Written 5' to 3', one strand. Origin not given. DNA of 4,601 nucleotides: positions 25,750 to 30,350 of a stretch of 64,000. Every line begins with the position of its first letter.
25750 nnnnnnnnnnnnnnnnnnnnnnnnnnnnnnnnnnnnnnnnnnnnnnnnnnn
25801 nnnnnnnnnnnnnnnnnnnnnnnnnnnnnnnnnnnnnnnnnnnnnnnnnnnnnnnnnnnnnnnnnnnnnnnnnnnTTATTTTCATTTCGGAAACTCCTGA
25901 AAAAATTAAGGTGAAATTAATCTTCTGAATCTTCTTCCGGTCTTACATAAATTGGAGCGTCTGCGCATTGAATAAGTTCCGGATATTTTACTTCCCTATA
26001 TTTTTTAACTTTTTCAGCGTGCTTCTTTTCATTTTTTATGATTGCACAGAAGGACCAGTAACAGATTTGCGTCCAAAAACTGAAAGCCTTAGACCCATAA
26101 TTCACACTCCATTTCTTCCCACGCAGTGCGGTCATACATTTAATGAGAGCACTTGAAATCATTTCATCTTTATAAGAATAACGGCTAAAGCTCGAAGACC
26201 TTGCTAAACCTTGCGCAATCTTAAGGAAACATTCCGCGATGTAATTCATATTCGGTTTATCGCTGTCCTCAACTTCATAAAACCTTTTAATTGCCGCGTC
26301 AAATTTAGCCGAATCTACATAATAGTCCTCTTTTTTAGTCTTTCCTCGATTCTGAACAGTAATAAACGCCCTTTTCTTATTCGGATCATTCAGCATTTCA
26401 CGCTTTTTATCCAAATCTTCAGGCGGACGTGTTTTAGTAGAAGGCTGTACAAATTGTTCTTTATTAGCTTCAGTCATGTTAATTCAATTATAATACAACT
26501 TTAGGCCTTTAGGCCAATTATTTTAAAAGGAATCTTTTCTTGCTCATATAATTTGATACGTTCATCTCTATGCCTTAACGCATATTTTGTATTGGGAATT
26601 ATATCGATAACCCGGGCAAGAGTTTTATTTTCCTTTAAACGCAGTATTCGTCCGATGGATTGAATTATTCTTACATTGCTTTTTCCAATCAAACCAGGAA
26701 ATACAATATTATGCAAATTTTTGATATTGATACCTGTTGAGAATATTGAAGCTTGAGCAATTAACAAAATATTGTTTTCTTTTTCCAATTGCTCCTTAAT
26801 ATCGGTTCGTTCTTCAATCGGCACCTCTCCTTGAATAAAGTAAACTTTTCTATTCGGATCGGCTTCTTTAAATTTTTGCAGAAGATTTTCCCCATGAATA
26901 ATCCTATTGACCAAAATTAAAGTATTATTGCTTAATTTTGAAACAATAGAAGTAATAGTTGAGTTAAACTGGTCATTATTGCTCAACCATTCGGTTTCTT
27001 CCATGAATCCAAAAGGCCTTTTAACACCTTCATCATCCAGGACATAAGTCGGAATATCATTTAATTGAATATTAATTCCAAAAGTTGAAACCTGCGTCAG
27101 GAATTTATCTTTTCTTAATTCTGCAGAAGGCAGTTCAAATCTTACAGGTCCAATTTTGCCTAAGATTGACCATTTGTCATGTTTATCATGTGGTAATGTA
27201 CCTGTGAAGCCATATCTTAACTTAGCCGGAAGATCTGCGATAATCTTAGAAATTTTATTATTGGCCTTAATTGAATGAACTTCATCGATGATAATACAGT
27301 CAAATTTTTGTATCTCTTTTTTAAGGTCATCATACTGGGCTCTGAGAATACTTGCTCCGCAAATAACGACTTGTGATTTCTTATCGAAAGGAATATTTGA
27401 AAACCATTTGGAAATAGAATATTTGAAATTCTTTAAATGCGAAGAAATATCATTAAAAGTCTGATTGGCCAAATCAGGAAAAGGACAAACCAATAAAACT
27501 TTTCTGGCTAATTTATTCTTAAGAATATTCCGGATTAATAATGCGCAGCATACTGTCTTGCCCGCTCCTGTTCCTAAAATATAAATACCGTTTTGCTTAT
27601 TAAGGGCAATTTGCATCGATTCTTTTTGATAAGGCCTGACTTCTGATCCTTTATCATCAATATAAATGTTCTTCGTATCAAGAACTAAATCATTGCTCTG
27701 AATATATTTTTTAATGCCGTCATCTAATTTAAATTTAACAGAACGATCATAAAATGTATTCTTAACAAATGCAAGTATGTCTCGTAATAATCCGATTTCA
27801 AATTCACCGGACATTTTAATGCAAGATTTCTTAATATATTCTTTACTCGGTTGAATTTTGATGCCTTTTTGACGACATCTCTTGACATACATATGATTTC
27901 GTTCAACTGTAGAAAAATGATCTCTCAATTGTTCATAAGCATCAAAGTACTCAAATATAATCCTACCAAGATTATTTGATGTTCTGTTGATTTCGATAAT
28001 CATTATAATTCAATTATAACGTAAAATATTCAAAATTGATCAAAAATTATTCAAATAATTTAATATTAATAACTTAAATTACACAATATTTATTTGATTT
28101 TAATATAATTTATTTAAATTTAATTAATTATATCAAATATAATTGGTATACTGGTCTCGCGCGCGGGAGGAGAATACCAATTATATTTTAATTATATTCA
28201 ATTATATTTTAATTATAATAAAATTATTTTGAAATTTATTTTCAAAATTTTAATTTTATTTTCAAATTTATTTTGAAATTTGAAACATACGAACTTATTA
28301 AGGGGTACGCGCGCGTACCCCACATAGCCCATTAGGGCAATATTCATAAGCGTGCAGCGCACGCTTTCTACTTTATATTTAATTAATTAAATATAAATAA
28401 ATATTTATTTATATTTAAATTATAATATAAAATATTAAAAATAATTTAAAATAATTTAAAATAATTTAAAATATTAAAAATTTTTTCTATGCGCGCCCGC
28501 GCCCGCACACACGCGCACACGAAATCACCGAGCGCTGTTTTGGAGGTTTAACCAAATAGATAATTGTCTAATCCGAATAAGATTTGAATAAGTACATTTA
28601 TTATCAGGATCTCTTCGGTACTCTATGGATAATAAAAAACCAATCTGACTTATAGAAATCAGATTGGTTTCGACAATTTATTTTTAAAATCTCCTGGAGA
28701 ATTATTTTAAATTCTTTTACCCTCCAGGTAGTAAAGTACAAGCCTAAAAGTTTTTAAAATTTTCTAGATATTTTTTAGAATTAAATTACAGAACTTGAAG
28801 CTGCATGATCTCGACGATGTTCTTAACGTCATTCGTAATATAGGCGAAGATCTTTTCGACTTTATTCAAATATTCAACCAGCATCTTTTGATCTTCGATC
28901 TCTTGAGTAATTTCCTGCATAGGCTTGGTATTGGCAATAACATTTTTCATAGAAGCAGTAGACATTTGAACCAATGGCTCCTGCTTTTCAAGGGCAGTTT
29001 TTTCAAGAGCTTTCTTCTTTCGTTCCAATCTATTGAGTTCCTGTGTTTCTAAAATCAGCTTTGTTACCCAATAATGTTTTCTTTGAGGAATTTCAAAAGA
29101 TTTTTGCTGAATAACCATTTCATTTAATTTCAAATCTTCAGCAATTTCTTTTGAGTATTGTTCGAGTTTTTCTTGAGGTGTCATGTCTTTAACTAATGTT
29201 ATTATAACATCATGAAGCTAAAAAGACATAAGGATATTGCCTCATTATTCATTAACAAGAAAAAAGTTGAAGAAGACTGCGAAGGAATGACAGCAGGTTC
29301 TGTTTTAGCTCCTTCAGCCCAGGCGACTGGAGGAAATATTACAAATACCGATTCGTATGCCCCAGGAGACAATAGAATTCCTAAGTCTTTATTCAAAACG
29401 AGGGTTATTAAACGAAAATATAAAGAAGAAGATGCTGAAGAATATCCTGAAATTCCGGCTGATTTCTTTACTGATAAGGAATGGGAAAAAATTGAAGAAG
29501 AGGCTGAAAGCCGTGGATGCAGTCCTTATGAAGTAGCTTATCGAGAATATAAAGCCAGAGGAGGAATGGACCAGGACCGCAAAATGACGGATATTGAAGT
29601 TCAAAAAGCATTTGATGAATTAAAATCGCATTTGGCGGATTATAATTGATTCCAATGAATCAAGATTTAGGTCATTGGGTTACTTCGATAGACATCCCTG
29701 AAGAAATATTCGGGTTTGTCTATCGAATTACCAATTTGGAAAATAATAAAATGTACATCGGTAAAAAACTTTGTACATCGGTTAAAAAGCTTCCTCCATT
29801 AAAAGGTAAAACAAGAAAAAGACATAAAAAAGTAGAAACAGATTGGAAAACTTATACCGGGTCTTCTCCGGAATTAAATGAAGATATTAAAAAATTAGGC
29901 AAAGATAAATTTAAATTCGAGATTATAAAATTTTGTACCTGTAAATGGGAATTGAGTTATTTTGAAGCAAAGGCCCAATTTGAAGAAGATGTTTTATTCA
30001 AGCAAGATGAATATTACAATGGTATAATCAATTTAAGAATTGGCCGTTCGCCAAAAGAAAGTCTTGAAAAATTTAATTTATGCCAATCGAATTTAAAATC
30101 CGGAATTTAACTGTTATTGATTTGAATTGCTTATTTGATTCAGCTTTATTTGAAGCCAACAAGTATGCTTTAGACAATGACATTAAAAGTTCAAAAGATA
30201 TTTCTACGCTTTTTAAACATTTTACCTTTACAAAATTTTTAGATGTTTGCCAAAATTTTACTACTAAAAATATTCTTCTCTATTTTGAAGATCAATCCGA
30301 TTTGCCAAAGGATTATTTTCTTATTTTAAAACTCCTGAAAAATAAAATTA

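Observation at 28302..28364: Perfect 20-bp GC palindrome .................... plus adjacent GC hairpin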

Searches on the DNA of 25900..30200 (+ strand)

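Call 9: search_dna_similar(query=window:25900-30200:+, collection=phages, mode=near, max_rows=30)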
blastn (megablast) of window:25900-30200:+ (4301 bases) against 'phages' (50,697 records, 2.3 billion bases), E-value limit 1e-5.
No match.

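Call 11: search_dna_similar(query=window:28004-28785:+, collection=phages, mode=distant, max_rows=30)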
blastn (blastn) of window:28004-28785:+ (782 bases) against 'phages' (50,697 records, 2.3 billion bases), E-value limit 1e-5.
No match.

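Call 51: search_rna_families(source=window, start=27950, end=28850, threshold=evalue, max_evalue=10)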
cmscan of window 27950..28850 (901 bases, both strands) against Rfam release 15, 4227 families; matches with E-value up to 10: 14.
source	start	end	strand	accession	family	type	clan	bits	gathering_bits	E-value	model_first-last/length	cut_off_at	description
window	28226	28352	+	RF02070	STnc300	Gene; sRNA;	-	27.4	80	0.26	1-159/159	no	Salmonella enterica sRNA STnc300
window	28629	28672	-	RF02433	SpF36_sRNA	Gene; sRNA;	-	24.1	48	0.76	1-51/51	no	Streptococcus sRNA SpF36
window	28576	28652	+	RF01603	snoR29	Gene; snRNA; snoRNA; CD-box;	-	20.6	50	6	1-84/84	no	small nucleolar RNA snoR29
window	28629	28694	-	RF02371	PyrG_leader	Cis-reg; leader;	-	20.5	65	5.5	1-78/78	no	PyrG leader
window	28704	28758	-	RF03567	MIR8024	Gene; miRNA;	-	20.1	57.3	0.53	1-86/86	no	MIR8024 microRNA precursor family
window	28639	28717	+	RF02379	csRNA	Gene; sRNA;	-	19.6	57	8.3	1-93/93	no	Cia-dependent small RNA csRNA1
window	28628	28726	+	RF02579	tsr26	Gene; sRNA;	-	19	141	4.7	1-122/122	no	S. aureus tsr26 small RNA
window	28632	28737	-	RF00514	His_leader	Cis-reg; leader;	-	18.2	49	2.6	1-126/126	no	Histidine operon leader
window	28680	28764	-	RF02316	TtnuHACA9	Gene; snRNA; snoRNA; HACA-box;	-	17.8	100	5.2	1-135/135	no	Tetrahymena snoRNA TtnuHACA9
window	28633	28703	-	RF03152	RAGATH-1-hammerhead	Gene; ribozyme;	-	17.7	56.3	4.3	1-77/77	no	RAGATH-1 hammerhead ribozyme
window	28636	28671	-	RF00744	mir-361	Gene; miRNA;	-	17.1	70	1.9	1-71/71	no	mir-361 microRNA precursor family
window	28214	28338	-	RF02792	sRNA162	Gene; antisense;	-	17.1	78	2.4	1-190/190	no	Archaeal Small RNA 162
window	28349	28412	+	RF02431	SpF22_sRNA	Gene; sRNA;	-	15.8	55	2.9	1-140/140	no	Streptococcus sRNA SpF22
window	28700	28814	-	RF00411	SNORA9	Gene; snRNA; snoRNA; HACA-box;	CL00027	14.3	85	4.1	1-133/133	no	Small nucleolar RNA SNORA9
